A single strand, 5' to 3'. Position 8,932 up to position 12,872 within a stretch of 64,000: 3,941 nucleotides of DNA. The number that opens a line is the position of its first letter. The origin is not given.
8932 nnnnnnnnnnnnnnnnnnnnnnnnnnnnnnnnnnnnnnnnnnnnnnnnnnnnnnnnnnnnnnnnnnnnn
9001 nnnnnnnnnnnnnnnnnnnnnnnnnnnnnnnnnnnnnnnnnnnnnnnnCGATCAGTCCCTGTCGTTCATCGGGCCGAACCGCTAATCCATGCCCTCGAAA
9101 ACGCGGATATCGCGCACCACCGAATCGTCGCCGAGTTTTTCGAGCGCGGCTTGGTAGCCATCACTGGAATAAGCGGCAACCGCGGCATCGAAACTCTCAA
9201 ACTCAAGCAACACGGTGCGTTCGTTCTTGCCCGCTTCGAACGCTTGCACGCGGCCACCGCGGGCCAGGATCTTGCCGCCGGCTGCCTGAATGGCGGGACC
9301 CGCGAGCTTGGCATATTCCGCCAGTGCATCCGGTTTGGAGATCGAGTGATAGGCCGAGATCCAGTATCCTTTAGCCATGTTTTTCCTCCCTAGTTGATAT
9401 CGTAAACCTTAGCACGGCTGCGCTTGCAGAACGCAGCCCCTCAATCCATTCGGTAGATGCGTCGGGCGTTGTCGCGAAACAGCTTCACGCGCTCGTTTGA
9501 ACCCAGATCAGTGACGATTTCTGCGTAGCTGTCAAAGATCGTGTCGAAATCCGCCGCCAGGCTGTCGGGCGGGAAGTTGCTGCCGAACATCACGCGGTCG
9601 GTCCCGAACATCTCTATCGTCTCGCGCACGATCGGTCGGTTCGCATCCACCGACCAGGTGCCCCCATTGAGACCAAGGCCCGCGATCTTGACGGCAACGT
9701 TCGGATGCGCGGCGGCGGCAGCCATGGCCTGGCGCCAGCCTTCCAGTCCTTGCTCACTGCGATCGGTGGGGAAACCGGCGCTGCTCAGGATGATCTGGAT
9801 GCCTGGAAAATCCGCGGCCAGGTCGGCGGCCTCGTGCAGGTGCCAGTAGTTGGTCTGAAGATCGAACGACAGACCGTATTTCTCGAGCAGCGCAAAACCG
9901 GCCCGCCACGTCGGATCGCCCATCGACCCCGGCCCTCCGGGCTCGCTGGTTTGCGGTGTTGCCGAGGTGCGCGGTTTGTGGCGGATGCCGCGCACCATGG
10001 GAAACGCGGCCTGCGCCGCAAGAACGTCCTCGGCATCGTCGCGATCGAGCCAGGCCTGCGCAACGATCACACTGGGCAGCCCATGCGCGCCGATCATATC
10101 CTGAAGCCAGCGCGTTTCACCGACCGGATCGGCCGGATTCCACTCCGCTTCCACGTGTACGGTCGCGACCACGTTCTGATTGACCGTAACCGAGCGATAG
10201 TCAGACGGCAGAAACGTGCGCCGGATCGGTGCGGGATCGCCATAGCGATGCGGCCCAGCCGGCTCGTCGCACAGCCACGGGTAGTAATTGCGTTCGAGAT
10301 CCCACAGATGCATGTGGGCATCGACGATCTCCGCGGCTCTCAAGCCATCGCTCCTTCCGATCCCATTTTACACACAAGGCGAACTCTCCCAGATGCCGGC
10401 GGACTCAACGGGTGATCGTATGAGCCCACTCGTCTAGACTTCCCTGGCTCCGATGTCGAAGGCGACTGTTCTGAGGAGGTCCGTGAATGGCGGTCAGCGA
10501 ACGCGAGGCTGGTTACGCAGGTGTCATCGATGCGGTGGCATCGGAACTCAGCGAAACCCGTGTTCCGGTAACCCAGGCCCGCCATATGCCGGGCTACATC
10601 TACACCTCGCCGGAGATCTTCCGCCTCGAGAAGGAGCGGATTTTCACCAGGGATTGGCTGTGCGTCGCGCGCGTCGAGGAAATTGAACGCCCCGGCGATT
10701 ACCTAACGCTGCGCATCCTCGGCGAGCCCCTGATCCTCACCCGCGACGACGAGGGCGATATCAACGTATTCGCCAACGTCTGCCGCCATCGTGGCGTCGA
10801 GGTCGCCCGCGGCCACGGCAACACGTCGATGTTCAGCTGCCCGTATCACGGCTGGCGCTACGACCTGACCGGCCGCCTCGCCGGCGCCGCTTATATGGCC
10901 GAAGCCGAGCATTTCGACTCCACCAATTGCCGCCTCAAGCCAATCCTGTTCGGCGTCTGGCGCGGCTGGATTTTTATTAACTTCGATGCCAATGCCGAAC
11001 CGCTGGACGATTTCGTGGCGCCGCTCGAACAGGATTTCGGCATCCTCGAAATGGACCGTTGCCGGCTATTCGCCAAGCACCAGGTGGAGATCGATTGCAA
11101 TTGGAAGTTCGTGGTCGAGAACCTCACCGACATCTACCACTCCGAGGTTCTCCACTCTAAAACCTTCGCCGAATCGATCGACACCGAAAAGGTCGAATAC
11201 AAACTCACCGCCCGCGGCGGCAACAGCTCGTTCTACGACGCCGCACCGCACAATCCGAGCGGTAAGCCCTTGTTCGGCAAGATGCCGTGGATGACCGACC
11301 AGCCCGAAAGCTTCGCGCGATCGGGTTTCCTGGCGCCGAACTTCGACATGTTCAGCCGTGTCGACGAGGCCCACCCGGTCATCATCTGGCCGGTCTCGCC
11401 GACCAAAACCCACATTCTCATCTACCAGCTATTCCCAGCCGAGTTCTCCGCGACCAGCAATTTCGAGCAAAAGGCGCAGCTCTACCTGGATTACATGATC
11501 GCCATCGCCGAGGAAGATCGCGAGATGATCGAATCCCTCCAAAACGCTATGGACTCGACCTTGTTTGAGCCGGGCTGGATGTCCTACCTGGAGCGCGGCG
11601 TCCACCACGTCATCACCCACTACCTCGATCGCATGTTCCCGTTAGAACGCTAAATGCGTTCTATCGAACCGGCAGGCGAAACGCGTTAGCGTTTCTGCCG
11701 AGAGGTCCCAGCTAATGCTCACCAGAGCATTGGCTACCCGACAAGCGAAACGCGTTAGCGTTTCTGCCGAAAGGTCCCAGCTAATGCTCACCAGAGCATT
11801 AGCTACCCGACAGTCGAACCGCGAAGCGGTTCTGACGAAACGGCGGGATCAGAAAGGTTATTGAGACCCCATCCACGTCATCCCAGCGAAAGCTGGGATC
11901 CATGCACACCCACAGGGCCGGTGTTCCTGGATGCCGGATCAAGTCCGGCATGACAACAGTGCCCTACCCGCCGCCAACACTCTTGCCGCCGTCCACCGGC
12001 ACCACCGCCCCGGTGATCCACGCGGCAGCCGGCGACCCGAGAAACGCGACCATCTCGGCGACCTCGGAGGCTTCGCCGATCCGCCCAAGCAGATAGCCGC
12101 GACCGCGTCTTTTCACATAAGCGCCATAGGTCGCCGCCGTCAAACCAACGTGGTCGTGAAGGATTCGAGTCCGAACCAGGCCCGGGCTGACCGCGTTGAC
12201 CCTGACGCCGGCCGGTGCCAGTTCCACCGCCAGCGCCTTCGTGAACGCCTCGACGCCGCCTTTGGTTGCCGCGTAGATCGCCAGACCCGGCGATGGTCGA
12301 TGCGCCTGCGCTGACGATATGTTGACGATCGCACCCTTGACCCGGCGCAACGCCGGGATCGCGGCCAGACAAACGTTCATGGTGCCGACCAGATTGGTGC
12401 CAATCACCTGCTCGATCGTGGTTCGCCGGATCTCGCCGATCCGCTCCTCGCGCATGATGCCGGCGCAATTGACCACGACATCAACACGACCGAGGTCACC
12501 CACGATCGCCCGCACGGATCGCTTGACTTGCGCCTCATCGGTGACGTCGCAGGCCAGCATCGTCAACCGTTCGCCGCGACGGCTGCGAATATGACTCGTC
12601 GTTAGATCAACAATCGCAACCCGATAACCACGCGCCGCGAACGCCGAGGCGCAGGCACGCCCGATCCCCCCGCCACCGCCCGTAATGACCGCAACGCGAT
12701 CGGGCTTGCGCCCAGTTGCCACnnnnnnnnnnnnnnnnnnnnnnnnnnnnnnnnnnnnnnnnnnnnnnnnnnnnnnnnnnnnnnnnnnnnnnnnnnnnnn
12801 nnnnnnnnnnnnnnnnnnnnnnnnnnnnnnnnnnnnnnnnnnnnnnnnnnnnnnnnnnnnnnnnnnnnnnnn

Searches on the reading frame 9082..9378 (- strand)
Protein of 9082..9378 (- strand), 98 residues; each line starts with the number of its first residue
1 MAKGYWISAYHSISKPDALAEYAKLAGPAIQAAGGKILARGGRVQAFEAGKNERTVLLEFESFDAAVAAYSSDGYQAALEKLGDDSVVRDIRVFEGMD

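Call 19: search_protein_families(library=pfam, proteins=[window:9082-9378:-])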
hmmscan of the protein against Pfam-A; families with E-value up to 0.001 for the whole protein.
window:9082-9378:- (98 aa): 1 family
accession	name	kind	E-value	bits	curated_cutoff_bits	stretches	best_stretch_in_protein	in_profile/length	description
PF07045.17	DUF1330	-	2.4e-23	82.8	23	1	3-97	1-94/94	Domain of unknown function (DUF1330)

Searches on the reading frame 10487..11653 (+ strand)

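Call 19: search_protein_families(library=pfam, proteins=[window:10487-11653:+])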
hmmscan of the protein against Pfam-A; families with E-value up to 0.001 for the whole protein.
window:10487-11653:+ (388 aa): 3 families
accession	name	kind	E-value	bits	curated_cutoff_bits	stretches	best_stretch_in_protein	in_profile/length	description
PF00848.25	Ring_hydroxyl_A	-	3.7e-25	89.5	24.9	1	189-383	1-206/208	Ring hydroxylating alpha subunit (catalytic domain)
PF00355.32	Rieske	-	5.3e-21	74.8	20.3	1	56-140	1-84/88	Rieske [2Fe-2S] domain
PF19112.6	VanA_C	-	3e-07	31.2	23.5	1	202-356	1-163/193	Vanillate O-demethylase oxygenase C-terminal domain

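Call 32: search_protein_families(library=ncbifam, proteins=[window:10487-11653:+], max_evalue=0.01)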
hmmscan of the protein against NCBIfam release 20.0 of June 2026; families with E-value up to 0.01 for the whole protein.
window:10487-11653:+ (388 aa): 9 families
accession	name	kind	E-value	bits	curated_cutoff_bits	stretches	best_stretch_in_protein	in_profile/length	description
NF058607.1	GlBtMonoOxGbcA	equivalog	2.8e-46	157.8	670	1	29-226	28-225/420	glycine betaine monooxygenase oxygenase subunit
NF042946.1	3PPDioc_HcaE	equivalog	3.7e-33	115.2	830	1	31-226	13-217/450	3-phenylpropionate/cinnamic acid dioxygenase subunit alpha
TIGR03228.1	anthran_1_2_A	equivalog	5.1e-32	111.2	671.9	1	38-237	20-227/438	anthranilate 1,2-dioxygenase large subunit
NF041684.1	ant_diox_AndAc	equivalog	7.3e-29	100.6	750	1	22-224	11-223/418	anthranilate 1,2-dioxygenase large subunit AndAc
TIGR03229.1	benzo_1_2_benA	equivalog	2e-27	96.2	780.95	1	37-226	19-218/433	benzoate 1,2-dioxygenase large subunit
NF052579.1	BetMthstMoxSdmAMthl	equivalog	1.5e-11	43.8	600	1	63-225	23-180/351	4beta-methylsterol monooxygenase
NF010001.0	PRK13474.1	subfamily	0.00054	19.3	154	1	73-132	79-139/178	cytochrome b6-f complex iron-sulfur subunit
NF045928.1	Cytb6fFeSPetC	equivalog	0.0011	18.3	250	1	77-131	84-139/179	cytochrome b6-f complex iron-sulfur subunit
TIGR01416.1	Rieske_proteo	equivalog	0.0036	17.3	97.4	1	89-131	106-150/176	ubiquinol-cytochrome c reductase iron-sulfur subunit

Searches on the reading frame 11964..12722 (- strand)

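Call 19: search_protein_families(library=pfam, proteins=[window:11964-12722:-])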
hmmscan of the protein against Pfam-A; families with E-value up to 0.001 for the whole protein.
window:11964-12722:- (252 aa): 8 families
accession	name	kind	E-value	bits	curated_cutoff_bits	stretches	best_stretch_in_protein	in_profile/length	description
PF13561.12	adh_short_C2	-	1.3e-58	198.8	27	1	19-246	7-234/236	Enoyl-(Acyl carrier protein) reductase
PF00106.31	adh_short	-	5.9e-52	176.4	26.6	1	9-189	1-188/195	short chain dehydrogenase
PF23441.1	SDR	-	6.5e-14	52.4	27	1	51-246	61-254/258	SDR-like rossmann domain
PF08659.16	KR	-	1e-13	52.1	22.6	1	12-165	4-164/180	KR domain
PF01370.27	Epimerase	-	2.7e-11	43.8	20.9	1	12-139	2-117/240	NAD dependent epimerase/dehydratase family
PF02719.21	Polysacc_synt_2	-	5.2e-05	23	20.2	1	12-171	2-159/293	Polysaccharide biosynthesis protein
PF01073.25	3Beta_HSD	-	0.00012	21.7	22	1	12-122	1-104/280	3-beta hydroxysteroid dehydrogenase/isomerase family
PF16363.11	GDP_Man_Dehyd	-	0.00014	21.9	27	1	13-138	2-130/332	GDP-mannose 4,6 dehydratase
